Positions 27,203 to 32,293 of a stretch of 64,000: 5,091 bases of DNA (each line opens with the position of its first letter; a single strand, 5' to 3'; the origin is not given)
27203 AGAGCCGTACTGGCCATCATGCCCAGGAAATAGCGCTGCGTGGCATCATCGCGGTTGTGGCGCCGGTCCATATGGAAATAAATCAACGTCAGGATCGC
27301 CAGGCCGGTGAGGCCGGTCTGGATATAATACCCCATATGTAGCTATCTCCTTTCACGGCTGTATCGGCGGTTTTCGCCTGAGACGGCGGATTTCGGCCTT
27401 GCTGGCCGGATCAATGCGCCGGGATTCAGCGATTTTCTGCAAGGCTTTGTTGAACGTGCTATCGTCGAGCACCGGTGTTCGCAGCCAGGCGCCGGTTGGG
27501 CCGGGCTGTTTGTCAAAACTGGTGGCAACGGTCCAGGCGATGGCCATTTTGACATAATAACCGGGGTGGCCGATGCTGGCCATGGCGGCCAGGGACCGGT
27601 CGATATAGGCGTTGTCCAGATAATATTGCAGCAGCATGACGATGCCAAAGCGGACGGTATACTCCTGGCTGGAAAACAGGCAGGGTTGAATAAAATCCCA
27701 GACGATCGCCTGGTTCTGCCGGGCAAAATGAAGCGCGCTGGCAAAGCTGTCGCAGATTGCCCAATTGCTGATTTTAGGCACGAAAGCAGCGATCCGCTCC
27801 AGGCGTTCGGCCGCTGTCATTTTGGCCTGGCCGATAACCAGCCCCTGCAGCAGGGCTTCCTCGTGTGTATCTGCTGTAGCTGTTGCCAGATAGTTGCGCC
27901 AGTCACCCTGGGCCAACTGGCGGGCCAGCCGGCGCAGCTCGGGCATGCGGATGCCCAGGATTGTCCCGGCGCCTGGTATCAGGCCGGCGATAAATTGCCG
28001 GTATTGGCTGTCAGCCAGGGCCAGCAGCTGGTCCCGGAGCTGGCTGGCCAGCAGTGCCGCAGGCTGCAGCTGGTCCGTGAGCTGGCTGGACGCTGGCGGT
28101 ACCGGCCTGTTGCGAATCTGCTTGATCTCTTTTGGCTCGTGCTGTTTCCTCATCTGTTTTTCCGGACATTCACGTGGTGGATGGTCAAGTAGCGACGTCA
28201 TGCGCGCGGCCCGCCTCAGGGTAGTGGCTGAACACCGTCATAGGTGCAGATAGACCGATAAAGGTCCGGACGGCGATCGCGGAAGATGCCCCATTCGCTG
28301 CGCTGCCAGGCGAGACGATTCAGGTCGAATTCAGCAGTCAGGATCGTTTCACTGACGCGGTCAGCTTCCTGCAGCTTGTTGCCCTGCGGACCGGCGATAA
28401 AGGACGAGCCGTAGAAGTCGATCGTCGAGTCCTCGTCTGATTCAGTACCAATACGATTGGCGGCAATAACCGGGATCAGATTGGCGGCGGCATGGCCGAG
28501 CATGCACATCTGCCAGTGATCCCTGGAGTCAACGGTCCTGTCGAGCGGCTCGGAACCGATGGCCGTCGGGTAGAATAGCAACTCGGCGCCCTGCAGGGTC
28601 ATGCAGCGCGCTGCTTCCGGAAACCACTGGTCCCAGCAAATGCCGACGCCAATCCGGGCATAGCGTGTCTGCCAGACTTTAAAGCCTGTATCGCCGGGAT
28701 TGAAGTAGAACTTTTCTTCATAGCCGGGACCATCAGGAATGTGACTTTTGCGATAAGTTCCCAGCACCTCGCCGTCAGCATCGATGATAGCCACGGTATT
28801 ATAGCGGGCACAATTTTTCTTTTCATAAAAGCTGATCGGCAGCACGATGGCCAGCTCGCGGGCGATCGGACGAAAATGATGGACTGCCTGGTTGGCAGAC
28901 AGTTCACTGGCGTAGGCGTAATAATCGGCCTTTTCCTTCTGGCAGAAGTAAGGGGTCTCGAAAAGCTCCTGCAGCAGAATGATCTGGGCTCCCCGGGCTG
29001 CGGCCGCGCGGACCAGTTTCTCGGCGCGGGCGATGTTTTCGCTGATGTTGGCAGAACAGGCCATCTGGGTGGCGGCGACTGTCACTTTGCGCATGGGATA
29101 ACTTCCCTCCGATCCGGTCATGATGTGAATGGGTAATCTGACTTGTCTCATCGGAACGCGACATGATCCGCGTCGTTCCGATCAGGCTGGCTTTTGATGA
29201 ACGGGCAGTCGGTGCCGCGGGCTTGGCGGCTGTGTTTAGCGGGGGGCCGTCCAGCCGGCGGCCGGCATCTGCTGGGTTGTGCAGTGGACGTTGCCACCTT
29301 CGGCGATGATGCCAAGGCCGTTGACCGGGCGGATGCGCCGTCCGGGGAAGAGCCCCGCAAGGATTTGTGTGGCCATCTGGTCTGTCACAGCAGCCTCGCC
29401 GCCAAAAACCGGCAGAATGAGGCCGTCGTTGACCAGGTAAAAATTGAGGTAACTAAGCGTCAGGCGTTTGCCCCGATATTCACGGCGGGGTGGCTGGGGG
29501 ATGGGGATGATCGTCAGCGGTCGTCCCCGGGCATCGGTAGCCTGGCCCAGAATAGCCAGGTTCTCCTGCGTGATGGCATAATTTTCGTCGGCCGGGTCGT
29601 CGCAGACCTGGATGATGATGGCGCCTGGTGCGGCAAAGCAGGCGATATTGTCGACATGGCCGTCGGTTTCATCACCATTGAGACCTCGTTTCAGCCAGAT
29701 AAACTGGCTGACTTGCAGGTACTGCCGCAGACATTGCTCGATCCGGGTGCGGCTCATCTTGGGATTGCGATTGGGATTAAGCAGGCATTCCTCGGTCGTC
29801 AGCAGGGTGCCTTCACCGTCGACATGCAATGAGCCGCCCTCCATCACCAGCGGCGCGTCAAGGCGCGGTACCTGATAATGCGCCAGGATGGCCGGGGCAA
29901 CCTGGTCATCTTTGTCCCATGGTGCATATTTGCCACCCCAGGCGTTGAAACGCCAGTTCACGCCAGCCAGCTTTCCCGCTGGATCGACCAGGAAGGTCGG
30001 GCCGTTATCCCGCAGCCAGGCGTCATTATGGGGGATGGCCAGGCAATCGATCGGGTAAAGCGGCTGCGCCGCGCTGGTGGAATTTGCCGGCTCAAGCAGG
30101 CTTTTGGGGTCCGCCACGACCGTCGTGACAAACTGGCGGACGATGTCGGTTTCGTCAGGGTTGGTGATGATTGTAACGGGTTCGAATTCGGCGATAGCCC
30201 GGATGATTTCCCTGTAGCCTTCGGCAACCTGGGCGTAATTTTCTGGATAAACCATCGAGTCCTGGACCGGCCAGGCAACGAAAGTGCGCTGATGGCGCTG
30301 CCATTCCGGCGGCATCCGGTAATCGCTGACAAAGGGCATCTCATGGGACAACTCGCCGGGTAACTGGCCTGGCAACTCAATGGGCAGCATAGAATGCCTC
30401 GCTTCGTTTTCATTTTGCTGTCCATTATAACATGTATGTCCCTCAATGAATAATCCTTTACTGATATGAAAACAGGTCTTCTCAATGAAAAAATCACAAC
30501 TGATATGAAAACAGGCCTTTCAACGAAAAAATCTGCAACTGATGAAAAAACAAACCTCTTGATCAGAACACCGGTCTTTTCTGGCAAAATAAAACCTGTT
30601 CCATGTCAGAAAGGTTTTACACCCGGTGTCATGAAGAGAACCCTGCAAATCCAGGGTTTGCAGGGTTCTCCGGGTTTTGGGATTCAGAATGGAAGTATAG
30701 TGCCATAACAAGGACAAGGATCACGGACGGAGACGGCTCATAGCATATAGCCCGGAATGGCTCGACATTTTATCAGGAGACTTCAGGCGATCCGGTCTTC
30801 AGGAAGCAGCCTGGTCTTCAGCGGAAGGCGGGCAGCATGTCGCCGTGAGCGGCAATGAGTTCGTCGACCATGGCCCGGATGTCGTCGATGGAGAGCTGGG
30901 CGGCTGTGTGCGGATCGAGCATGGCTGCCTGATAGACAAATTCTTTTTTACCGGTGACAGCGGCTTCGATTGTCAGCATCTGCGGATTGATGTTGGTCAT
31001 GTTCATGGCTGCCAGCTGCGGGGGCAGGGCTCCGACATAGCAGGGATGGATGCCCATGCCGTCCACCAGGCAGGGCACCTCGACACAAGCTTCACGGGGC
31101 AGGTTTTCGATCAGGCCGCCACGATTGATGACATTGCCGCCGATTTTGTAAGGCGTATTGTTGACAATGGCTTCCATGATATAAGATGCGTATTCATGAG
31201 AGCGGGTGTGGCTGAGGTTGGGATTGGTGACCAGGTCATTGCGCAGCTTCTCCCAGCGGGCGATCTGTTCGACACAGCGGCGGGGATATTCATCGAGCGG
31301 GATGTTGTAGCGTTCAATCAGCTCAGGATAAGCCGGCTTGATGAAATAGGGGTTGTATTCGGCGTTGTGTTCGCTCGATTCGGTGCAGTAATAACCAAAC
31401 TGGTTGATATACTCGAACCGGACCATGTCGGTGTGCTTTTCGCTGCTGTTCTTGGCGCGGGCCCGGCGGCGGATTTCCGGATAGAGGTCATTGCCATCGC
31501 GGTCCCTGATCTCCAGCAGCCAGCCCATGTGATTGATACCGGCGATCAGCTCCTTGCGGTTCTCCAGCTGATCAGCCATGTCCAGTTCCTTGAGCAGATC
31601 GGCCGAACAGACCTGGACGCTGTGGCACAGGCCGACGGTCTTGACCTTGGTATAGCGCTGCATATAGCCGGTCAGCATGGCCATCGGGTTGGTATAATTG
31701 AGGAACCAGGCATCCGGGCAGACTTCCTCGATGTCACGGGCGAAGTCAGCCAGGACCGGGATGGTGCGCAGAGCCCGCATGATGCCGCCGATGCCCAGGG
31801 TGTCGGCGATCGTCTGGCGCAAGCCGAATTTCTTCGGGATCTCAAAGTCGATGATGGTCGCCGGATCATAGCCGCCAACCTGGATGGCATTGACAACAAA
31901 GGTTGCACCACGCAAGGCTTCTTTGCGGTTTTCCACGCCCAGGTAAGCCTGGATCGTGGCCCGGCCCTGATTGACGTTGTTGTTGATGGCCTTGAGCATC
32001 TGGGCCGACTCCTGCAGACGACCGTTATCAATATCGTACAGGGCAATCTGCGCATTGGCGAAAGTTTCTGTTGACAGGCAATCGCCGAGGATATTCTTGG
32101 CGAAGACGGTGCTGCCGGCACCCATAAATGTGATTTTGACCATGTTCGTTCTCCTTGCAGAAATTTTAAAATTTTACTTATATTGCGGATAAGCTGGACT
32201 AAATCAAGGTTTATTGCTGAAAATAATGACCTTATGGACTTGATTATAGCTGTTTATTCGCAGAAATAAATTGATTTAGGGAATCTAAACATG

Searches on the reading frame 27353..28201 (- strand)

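Call 7: search_protein_families(library=pfam, proteins=[window:27353-28201:-], max_evalue=0.001)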
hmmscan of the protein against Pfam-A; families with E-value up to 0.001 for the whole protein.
window:27353-28201:- (282 aa): 1 family
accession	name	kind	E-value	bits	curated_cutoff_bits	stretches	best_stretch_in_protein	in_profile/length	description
PF08713.17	DNA_alkylation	-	3.6e-12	46.9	21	1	56-224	2-178/213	DNA alkylation repair enzyme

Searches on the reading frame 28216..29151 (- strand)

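Call 7: search_protein_families(library=pfam, proteins=[window:28216-29151:-], max_evalue=0.001)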
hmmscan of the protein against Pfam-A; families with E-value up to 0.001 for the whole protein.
window:28216-29151:- (311 aa): 1 family
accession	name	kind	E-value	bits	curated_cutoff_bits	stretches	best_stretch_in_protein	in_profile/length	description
PF00795.27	CN_hydrolase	-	8.5e-58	196.1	23.2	1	24-280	1-251/256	Carbon-nitrogen hydrolase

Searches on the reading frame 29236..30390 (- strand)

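Call 7: search_protein_families(library=pfam, proteins=[window:29236-30390:-], max_evalue=0.001)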
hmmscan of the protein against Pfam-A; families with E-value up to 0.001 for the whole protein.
window:29236-30390:- (384 aa): 1 family
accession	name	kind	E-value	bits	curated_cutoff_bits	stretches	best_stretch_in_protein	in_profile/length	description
PF04371.20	PAD_porph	-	4.4e-120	401.2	25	1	25-376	1-321/321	Porphyromonas-type peptidyl-arginine deiminase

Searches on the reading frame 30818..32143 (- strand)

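Call 7: search_protein_families(library=pfam, proteins=[window:30818-32143:-], max_evalue=0.001)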
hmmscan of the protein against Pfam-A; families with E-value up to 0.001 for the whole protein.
window:30818-32143:- (441 aa): 2 families
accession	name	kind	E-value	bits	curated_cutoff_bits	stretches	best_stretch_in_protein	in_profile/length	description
PF11975.13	Glyco_hydro_4C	-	3.6e-67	226.9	24.1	1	200-413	1-211/211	Family 4 glycosyl hydrolase C-terminal domain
PF02056.22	Glyco_hydro_4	-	3e-63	213.1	23.2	1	3-188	1-182/183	Family 4 glycosyl hydrolase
